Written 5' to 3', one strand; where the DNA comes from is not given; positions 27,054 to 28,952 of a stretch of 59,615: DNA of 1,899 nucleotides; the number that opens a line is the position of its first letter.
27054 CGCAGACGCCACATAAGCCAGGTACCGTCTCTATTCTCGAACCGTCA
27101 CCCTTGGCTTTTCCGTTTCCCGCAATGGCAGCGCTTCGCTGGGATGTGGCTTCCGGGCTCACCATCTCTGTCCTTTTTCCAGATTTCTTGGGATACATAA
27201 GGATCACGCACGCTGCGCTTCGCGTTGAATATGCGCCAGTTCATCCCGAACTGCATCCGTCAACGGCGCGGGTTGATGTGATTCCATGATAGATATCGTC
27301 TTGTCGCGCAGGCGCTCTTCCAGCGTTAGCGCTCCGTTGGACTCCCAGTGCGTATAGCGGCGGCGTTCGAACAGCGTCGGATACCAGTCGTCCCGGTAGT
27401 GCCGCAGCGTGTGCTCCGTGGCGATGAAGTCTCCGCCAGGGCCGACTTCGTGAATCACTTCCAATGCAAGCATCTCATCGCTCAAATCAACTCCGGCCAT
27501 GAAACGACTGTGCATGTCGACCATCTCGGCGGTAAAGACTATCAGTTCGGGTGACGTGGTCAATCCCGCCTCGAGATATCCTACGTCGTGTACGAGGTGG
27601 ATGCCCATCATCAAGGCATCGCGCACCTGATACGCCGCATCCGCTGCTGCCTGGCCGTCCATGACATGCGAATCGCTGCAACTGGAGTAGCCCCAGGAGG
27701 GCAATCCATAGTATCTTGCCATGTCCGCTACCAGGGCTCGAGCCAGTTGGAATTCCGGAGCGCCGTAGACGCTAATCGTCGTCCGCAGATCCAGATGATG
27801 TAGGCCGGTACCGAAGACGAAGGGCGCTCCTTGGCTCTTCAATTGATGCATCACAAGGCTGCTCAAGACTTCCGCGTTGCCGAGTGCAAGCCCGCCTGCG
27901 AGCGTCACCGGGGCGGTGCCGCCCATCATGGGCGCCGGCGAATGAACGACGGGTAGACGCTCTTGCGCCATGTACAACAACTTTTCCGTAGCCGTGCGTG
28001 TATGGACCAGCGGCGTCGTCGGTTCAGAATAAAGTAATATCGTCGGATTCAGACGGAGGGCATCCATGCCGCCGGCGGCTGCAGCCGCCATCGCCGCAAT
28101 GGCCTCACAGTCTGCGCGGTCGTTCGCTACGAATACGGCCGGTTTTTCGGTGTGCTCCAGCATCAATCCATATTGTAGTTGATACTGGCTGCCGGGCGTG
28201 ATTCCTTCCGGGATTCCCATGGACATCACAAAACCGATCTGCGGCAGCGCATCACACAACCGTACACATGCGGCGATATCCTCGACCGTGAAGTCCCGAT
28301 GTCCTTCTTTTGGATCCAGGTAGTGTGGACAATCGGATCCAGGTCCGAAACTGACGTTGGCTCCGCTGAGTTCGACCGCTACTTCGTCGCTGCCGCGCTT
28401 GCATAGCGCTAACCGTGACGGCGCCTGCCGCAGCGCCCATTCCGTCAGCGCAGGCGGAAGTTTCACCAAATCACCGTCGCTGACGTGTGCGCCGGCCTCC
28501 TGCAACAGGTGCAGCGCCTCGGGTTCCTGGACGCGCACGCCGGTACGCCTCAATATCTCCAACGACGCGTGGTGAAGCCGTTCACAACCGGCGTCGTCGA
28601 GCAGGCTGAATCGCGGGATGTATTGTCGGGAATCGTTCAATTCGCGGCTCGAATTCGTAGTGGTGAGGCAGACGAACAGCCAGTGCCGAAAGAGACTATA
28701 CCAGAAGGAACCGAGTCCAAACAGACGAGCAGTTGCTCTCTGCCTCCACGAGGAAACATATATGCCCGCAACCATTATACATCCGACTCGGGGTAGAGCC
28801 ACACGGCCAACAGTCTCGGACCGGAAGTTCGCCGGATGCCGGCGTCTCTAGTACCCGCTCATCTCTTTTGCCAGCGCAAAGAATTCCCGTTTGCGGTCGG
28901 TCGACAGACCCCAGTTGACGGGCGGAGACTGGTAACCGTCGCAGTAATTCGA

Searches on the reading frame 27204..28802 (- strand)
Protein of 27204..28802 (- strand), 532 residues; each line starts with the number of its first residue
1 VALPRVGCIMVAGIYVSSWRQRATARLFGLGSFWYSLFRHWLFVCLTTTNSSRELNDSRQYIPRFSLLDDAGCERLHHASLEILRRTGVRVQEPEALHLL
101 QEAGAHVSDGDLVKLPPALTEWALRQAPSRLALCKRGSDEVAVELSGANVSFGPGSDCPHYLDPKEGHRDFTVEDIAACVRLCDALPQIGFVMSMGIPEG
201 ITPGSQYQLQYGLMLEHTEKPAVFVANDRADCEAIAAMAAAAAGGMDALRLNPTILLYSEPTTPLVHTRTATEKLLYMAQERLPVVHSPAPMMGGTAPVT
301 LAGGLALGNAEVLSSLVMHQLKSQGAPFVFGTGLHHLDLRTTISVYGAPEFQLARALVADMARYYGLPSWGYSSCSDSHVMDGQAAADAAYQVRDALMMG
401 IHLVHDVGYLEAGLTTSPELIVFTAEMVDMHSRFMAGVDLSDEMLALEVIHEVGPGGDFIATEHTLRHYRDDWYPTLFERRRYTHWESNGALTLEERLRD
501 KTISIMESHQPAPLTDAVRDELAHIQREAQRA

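Call 48: search_protein_families(library=ncbifam, max_evalue=1e-10, proteins=[window:27204-28802:-])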
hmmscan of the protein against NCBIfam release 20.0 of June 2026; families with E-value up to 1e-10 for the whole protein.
window:27204-28802:- (532 aa): 1 family
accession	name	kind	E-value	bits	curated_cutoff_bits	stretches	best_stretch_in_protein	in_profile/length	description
TIGR02369.2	trimeth_pyl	equivalog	1.8e-107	359.8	525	1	65-529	3-468/469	[trimethylamine--corrinoid protein] Co-methyltransferase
